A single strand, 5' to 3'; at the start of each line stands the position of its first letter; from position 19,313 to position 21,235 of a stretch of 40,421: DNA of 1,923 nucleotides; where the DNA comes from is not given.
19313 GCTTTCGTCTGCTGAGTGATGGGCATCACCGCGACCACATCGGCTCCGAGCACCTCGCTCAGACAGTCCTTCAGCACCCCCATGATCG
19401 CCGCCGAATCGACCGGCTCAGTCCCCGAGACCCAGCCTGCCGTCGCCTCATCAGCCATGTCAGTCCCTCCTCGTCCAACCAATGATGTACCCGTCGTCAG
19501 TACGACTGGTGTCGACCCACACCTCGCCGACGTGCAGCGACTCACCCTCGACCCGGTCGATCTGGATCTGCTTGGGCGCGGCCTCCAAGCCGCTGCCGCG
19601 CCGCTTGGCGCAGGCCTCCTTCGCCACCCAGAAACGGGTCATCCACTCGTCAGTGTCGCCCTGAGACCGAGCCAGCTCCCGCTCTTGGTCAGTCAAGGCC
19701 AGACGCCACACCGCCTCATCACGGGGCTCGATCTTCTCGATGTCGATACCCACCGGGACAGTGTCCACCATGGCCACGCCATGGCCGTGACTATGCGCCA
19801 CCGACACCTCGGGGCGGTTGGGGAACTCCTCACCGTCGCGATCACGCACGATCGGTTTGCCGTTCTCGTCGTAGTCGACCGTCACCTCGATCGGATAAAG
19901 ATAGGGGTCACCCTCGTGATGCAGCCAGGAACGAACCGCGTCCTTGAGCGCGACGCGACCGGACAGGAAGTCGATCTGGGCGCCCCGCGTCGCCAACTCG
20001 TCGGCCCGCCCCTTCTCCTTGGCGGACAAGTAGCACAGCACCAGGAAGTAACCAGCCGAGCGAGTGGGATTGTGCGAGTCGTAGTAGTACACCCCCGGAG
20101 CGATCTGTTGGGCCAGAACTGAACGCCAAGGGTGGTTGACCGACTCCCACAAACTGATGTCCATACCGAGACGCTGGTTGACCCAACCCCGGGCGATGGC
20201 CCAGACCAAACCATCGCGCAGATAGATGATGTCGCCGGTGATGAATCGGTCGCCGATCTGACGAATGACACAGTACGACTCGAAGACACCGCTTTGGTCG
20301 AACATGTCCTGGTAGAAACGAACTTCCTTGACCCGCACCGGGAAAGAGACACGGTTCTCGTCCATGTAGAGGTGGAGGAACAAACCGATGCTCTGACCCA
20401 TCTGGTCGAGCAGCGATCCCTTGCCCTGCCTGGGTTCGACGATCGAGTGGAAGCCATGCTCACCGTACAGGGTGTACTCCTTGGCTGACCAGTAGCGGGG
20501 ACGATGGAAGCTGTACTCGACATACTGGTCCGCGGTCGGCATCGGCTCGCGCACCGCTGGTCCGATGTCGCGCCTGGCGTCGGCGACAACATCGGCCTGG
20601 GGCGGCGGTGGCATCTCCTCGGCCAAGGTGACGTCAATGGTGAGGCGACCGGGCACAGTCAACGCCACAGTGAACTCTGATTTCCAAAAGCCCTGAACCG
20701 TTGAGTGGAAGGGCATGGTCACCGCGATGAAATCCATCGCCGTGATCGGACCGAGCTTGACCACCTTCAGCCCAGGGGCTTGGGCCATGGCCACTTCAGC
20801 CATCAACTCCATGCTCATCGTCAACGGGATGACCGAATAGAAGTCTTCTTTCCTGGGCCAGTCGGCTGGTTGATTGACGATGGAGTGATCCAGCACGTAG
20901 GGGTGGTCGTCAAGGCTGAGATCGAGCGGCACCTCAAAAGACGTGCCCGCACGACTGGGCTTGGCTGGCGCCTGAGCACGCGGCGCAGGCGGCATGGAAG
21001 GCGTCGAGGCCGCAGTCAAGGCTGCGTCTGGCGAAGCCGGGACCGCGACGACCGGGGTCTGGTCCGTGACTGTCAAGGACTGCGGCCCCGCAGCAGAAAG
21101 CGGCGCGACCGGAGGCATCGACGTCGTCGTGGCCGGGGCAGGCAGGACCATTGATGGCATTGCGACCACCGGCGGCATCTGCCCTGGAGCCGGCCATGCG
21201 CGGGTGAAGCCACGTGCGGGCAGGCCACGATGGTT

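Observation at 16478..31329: Six-gene, translationally coupled iterative PKS/FAS operon with PUFA-synthase/PKSE ancestry but a domain layout matching neither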

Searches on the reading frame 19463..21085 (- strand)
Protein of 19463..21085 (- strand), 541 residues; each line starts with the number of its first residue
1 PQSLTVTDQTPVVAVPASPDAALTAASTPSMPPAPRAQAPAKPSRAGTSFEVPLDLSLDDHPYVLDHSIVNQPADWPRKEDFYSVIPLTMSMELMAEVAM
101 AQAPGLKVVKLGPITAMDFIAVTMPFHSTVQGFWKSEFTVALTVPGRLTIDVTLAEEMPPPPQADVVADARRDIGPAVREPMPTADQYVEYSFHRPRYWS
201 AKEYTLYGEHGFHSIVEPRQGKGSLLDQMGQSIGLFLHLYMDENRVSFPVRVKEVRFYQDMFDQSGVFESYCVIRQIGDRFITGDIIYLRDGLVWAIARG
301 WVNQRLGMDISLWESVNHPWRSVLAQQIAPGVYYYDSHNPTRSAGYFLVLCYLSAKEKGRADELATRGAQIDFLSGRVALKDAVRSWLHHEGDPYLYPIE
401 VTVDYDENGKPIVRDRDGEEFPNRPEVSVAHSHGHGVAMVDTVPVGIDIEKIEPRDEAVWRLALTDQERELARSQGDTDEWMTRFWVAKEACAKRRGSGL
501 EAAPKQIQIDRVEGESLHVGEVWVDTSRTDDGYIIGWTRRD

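Call 36: predict_structure(protein=window:19463-21085:-)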
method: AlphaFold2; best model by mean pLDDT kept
length: 541 residues; sequences in the alignment: 1
mean_pLDDT: 31.4   pTM: 0.21
mean pLDDT of the five models: 31.4, 28.5, 26.4, 25.1, 24.9
residues with pLDDT >= 90: 0; 70-90: 0; 50-70: 3; < 50: 538
segments of 3 or more residues with pLDDT < 50: 1-405, 408-418, 420-541
pLDDT, mean of each block of 10 residues (from residue 1): 25 29 32 34 28 30 29 31 32 31 33 28 29 28 27 29 27 26 28 26 26 32 37 37 34 38 30 35 34 30 31 27 29 28 26 28 31 27 27 28 46 46 33 26 27 31 37 41 38 38 35 32 37 33 34
secondary structure, 60 per line:
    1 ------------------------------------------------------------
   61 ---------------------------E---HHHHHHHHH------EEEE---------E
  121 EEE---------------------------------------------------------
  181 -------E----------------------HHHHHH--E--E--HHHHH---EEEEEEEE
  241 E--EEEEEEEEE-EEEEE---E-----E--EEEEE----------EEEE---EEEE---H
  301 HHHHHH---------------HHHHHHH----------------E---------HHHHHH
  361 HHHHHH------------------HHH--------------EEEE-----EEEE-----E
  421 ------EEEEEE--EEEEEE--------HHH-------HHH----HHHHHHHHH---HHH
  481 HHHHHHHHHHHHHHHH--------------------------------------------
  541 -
elements in order: H92-100 E107-110 E120-123 H211-216 H225-229 E233-241 E244-252 E254-258 E271-275 E286-289 E293-296 H300-306 H322-328 H355-366 E402-405 E411-414 E427-432 E435-440 H466-474 H478-496
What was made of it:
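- Tried and rejected: Single-sequence AlphaFold of the DH-PPTase gave an unusable model (pLDDT 31, call 36).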

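Call 41: search_protein_representatives(protein=window:19463-21085:-)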
Query: 541 residues. Proteins with E-value up to 0.001 (for the whole library): 3383; up to 1e-10: 975; up to 1e-30: 194. The best 150 are listed.
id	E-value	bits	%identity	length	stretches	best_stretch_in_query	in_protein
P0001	1.2e-183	628.3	55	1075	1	26-540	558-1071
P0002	4.3e-176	603.3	53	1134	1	15-539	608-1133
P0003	5.8e-172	589.7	52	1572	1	9-538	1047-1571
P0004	4.1e-159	547.3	52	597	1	31-538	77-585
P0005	1.4e-132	459.8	44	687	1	37-538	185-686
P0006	6.3e-125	434.5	42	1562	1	10-539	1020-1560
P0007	4.6e-121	421.7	41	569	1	42-538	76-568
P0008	5.9e-117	408.2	39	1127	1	21-539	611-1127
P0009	5.3e-113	395.1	41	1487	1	37-539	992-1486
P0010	1.1e-112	394.0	40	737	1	17-538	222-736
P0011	3.0e-111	389.3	39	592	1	21-538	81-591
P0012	1.5e-106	373.8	40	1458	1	25-539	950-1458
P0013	4.3e-106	372.3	38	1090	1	21-538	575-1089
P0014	4.3e-106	372.3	39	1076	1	29-538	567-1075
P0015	8.5e-101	354.8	37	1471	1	30-538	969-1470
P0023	3.0e-96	339.8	39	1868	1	23-508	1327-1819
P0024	3.1e-89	316.7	37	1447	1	39-538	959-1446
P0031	7.1e-76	272.6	36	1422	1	38-539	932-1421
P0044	7.8e-62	226.2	29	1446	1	45-539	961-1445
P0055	1.0e-57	212.6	35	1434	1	18-540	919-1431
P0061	8.0e-56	206.4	32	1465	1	26-538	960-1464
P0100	2.3e-46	175.2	30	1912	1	53-535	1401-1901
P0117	2.3e-43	165.2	30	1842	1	34-512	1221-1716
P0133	4.2e-40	154.5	33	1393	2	16-327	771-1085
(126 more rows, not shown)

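Call 42: list_cluster_members(proteins=[P0006, P0009, P0012, P0015, P0024, P0031, P0044, P0055, P0061, P0100])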
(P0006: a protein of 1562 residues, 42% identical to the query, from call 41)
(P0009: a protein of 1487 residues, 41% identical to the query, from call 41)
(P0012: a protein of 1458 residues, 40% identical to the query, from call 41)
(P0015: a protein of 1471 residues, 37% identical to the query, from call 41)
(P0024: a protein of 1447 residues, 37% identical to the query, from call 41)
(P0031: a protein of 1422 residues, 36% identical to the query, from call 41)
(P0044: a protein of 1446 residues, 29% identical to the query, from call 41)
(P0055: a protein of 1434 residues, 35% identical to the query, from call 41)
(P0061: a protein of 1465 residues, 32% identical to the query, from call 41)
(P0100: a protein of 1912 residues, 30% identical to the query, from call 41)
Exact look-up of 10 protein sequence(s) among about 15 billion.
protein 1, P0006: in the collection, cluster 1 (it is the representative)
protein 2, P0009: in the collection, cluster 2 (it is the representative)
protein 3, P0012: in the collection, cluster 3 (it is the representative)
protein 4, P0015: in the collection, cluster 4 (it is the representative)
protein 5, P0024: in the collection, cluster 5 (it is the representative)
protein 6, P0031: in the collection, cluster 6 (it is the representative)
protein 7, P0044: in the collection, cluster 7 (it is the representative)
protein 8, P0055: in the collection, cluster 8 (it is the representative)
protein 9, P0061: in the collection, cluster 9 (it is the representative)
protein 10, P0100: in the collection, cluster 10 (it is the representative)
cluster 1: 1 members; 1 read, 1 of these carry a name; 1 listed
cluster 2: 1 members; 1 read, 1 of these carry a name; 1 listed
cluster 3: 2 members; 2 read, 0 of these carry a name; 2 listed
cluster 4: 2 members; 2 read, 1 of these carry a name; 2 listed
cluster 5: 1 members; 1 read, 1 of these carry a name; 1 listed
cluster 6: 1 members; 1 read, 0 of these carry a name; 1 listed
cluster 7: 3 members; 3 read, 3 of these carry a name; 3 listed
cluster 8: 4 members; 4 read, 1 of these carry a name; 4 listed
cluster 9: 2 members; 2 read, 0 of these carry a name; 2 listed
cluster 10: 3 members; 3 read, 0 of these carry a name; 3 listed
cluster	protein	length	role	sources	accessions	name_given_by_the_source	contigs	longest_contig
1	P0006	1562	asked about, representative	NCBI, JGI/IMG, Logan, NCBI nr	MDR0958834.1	MAG: 4'-phosphopantetheinyl transferase superfamily protein [Propionibacteriaceae ... | 3-oxoacyl-(acyl-carrier-protein) synthase | 4'-phosphopantetheinyl transferase superfamily protein [Propionibacteriaceae bacterium]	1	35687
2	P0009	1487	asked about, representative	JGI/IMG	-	acyl transferase domain-containing protein/phosphopantetheinyl transferase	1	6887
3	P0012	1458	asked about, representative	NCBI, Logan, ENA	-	-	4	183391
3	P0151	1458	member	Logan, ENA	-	-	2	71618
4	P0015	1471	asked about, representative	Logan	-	-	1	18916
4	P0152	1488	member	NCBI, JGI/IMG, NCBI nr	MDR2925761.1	MAG: hypothetical protein LBU76_07440 [Azoarcus sp.] | 3-oxoacyl-(acyl-carrier-protein) synthase/malonyl CoA-acyl carrier protein ... | hypothetical protein [Azoarcus sp.]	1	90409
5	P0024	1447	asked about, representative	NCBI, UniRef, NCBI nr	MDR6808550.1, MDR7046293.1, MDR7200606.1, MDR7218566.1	3-oxoacyl-(acyl-carrier-protein) synthase/phosphopantetheinyl transferase/malonyl ... | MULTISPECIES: beta-ketoacyl synthase N-terminal-like domain-containing protein ...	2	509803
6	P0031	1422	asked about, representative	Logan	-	-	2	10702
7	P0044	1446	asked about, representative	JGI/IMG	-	3-oxoacyl-(acyl-carrier-protein) synthase/phosphopantetheinyl transferase/malonyl ...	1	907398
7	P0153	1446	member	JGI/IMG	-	3-oxoacyl-(acyl-carrier-protein) synthase/phosphopantetheinyl transferase/malonyl ...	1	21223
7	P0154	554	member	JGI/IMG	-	phosphopantetheinyl transferase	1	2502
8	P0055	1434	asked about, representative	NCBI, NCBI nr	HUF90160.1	MAG TPA: beta-ketoacyl synthase N-terminal-like domain-containing protein ... | beta-ketoacyl synthase N-terminal-like domain-containing protein [Gemmatimonadota ...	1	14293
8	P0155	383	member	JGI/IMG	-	-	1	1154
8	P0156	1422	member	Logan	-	-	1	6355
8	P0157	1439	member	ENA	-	-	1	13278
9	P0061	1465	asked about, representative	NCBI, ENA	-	-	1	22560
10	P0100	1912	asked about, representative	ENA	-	-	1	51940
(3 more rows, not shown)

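Call 43: find_homologous_proteins(query=window:19463-21085:-, max_evalue=1e-10)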
Query window:19463-21085:- (541 aa): 60 proteins with E <= 1e-10 among 8000 candidates.
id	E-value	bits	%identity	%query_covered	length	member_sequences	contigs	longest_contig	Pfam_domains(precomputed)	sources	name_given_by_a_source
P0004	1.3e-158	547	51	91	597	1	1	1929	PF01648.26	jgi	jgi:phosphopantetheinyl transferase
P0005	4.3e-132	460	45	92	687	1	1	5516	PF01648.26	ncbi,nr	ncbi:MAG: 4'-phosphopantetheinyl transferase superfamily protein, partial [Propionibacteriaceae bact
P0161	3.2e-127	444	48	84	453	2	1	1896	PF01648.26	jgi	-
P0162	2.7e-121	424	43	91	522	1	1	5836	PF01648.26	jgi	jgi:phosphopantetheinyl transferase (holo-ACP synthase)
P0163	2.9e-121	424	43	90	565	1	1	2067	PF01648.26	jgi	jgi:phosphopantetheinyl transferase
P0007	1.4e-120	422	41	92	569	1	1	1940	PF01648.26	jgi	jgi:phosphopantetheinyl transferase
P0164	4.1e-116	407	40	95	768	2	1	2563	PF01648.26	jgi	jgi:phosphopantetheinyl transferase (holo-ACP synthase)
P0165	1.1e-114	402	42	92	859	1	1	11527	PF01648.26,PF00698.27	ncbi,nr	ncbi:MAG: 4'-phosphopantetheinyl transferase superfamily protein, partial [Coriobacteriales bacteriu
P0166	4.6e-114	400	39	93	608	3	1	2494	PF01648.26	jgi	jgi:phosphopantetheinyl transferase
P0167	2.8e-112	394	40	97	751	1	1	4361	PF01648.26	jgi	jgi:phosphopantetheinyl transferase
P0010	3.6e-112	394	40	92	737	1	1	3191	PF01648.26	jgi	jgi:phosphopantetheinyl transferase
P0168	6.1e-112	393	42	90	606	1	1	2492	PF01648.26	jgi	jgi:phosphopantetheinyl transferase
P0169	5.2e-111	390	40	90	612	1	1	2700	PF01648.26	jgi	jgi:phosphopantetheinyl transferase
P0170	7.8e-111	390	41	93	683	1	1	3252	PF01648.26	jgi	jgi:phosphopantetheinyl transferase (holo-ACP synthase)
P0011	9.3e-111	389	38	96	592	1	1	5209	PF01648.26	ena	-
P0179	6.0e-90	321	36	91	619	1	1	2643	PF01648.26,PF14765.13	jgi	jgi:phosphopantetheinyl transferase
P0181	1.1e-89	320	36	92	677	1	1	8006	PF01648.26,PF14765.13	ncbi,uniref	ncbi:MAG TPA: 4'-phosphopantetheinyl transferase superfamily protein, partial [Pedobacter sp.]|unire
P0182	1.0e-85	307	34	93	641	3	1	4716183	PF01648.26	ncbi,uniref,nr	ncbi:phosphopantetheinyl transferase [Chryseobacterium ginsenosidimutans]|uniref:4'-phosphopantethei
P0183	3.1e-84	302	36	90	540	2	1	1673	PF01648.26,PF14765.13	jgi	-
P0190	6.7e-73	264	34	83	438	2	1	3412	PF01648.26,PF14765.13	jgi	jgi:phosphopantetheinyl transferase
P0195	2.7e-68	249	34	88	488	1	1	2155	PF01648.26,PF14765.13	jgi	jgi:phosphopantetheinyl transferase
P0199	8.4e-62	228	31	90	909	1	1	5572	PF01648.26,PF14765.13,PF00698.27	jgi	jgi:acyl transferase domain-containing protein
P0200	1.1e-61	227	31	89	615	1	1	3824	PF01648.26,PF14765.13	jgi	jgi:phosphopantetheinyl transferase (holo-ACP synthase)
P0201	1.6e-60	224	34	89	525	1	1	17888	PF01648.26,PF14765.13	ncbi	ncbi:MAG: 4'-phosphopantetheinyl transferase superfamily protein, partial [Pseudonocardiaceae bacter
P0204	1.3e-55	207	29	96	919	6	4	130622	PF01648.26,PF14765.13,PF00698.27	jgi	jgi:phosphopantetheinyl transferase (holo-ACP synthase)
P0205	1.8e-52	197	32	90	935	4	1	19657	PF01648.26,PF14765.13,PF00698.27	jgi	jgi:malonyl CoA-acyl carrier protein transacylase/phosphopantetheinyl transferase (holo-ACP synthase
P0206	6.3e-50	189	30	82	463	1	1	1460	PF01648.26,PF14765.13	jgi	jgi:phosphopantetheinyl transferase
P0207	5.3e-39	153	33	64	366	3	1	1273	PF01648.26,PF14765.13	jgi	jgi:phosphopantetheinyl transferase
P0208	6.5e-36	142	31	61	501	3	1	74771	PF01648.26,PF14765.13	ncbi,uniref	ncbi:4'-phosphopantetheinyl transferase superfamily protein, partial [Protofrankia symbiont of Coria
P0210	2.5e-27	114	27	87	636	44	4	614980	PF01648.26,PF14765.13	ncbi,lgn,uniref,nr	ncbi:4'-phosphopantetheinyl transferase superfamily protein [Azotobacter chroococcum]|uniref:4'-phos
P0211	2.6e-26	111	32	57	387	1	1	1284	PF01648.26,PF14765.13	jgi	jgi:phosphopantetheinyl transferase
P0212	3.4e-21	94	26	88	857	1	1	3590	PF01648.26,PF14765.13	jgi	jgi:phosphopantetheine--protein transferase-like protein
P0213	5.1e-13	67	26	77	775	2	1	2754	PF01648.26,PF14765.13,PF17837.7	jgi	jgi:phosphopantetheinyl transferase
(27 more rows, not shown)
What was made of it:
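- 20078..20950 (-): PKS-B DH (aa ~1085-1375): PKS-type double-hotdog dehydratase with His1106 and Asp1266-x3-Gln1270. Homologues carry PF14765 (call 43).
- On Ars-type type I FAS (ArsA/ArsD): P0210 at E 2.5e-27, covering 87% of the query (call 43).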

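Call 45: search_protein_families(library=pfam, proteins=[window:19463-21085:-, P0210, P0182], max_evalue=10)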
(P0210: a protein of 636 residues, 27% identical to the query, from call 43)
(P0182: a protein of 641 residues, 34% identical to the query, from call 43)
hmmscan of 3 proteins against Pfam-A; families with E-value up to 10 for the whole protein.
window:19463-21085:- (541 aa): 3 families
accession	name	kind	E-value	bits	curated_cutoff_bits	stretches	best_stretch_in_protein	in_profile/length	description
PF01648.25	ACPS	-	4.2e-14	53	25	1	444-517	1-84/111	4'-phosphopantetheinyl transferase superfamily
PF19716.4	DUF6211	-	0.057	14.3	25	1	58-89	35-66/92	Family of unknown function (DUF6211)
PF15834.10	THEG4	-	0.11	13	27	1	4-87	101-184/201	Testis highly expressed protein 4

P0210 (636 aa): 8 families
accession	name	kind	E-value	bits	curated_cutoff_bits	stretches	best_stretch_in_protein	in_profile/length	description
PF01648.25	ACPS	-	9.8e-15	55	25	1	522-626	1-111/111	4'-phosphopantetheinyl transferase superfamily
PF14765.12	PS-DH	-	1.1e-10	41.8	23.7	1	244-369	22-152/166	Polyketide synthase dehydratase N-terminal domain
PF13377.12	Peripla_BP_3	-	0.0047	17.4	26.5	1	434-500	32-98/167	Periplasmic binding protein-like domain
PF21089.3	PKS_DH_N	-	0.0072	16.7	27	1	85-186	2-92/103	Polyketide synthase dehydratase domain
PF24434.1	DUF7557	-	0.023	14.5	25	1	550-578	14-42/45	Family of unknown function (DUF7557)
PF08132.16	AdoMetDC_leader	-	0.24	11.7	25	1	519-544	18-41/51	S-adenosyl-l-methionine decarboxylase leader peptide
PF09250.16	Prim-Pol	-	0.45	11.4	22.8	1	444-505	19-86/158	Bifunctional DNA primase/polymerase, N-terminal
PF17837.6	4PPT_N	-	2.2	8.8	27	1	438-517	5-66/68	4'-phosphopantetheinyl transferase N-terminal domain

P0182 (641 aa): 2 families
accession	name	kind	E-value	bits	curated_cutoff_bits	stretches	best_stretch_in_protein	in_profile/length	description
PF01648.25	ACPS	-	1.4e-12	48.1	25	1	548-624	1-88/111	4'-phosphopantetheinyl transferase superfamily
PF14765.12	PS-DH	-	0.00015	21.8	23.7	1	302-418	33-163/166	Polyketide synthase dehydratase N-terminal domain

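Call 46: find_encoding_contigs(protein=P0210, flank=10000, max_places=2)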
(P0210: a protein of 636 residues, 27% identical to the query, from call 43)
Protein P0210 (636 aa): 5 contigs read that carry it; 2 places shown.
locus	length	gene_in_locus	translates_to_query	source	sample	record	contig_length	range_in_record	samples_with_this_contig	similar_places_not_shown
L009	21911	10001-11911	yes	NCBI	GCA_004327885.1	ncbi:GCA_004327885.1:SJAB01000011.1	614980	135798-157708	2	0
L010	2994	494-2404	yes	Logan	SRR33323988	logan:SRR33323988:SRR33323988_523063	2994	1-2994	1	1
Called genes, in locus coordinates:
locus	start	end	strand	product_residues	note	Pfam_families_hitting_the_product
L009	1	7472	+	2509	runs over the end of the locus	PF03060:NMO (weak), PF00109:ketoacyl-synt, PF02801:Ketoacyl-synt_C, PF16197:KAsynt_C_assoc, PF00698:Acyl_transf_1, PF08659:KR, PF00106:adh_short, PF13561:adh_short_C2, +1 more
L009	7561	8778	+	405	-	PF02797:Chal_sti_synt_C, PF08541:ACP_syn_III_C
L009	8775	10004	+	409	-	PF02797:Chal_sti_synt_C, PF08541:ACP_syn_III_C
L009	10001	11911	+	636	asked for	PF14765:PS-DH, PF01648:ACPS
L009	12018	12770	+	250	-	PF00005:ABC_tran, PF02463:SMC_N (weak), PF13304:AAA_21 (weak)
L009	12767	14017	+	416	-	PF12704:MacB_PCD, PF02687:FtsX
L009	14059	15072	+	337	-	PF17131:TP_0789-like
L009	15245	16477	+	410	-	-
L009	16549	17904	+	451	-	PF20706:GT4-conflict, PF00534:Glycos_transf_1, PF13692:Glyco_trans_1_4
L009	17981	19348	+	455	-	PF00698:Acyl_transf_1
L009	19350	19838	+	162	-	PF09917:DUF2147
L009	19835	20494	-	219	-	PF13489:Methyltransf_23 (weak), PF08241:Methyltransf_11 (weak), PF08242:Methyltransf_12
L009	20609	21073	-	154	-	PF20461:DUF6714 (weak)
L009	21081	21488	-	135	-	PF00903:Glyoxalase, PF13669:Glyoxalase_4 (weak), PF18029:Glyoxalase_6 (weak)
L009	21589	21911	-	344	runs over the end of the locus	PF04055:Radical_SAM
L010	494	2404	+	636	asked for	PF14765:PS-DH, PF01648:ACPS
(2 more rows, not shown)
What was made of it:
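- On Ars-type type I FAS (ArsA/ArsD): They are present in L009 (call 46).
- Closest known: ArsA/ArsD type I fatty acid synthase of the Azotobacter arsABCD phenolic-lipid operon. Same: Both loci have an ABC exporter nearby (call 46).
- The architecture is identical to the A. chroococcum ArsA-like protein (NMO-KS-AT-KR, 2509 aa; call 46). The A. chroococcum ars locus also has a GT nearby (call 46).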

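Call 51: find_encoding_contigs(protein=P0208, flank=10000, max_places=1)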
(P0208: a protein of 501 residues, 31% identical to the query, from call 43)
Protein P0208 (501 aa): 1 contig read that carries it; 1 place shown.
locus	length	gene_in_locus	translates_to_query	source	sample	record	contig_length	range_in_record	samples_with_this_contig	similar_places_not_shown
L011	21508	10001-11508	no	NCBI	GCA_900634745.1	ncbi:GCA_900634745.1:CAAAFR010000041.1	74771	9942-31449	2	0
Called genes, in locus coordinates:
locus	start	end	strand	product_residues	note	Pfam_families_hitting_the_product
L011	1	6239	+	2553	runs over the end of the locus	-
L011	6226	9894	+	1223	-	PF00109:ketoacyl-synt, PF02801:Ketoacyl-synt_C, PF16197:KAsynt_C_assoc, PF00698:Acyl_transf_1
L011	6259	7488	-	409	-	-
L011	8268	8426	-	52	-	-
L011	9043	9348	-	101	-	-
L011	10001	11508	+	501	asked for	PF14765:PS-DH, PF01648:ACPS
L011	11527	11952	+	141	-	-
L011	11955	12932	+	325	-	PF00561:Abhydrolase_1, PF12146:Hydrolase_4, PF12697:Abhydrolase_6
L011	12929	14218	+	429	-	PF00201:UDPGT, PF04101:Glyco_tran_28_C (weak), PF06722:EryCIII-like_C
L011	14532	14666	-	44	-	-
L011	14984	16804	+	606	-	PF13667:ThiC-associated, PF01964:ThiC_Rad_SAM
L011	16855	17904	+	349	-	PF00293:NUDIX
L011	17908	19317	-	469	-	-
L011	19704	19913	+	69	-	-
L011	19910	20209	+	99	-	-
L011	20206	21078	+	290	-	PF04055:Radical_SAM, PF13186:SPASM (weak)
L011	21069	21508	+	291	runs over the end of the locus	-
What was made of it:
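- Closest known: Type M secondary lipid synthase cluster. Different: Protofrankia has a glycosyltransferase after the hydrolase (call 51), whereas this operon has an ABC-2 exporter.
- In Protofrankia the core is followed by a UDPGT-family GT (call 51).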
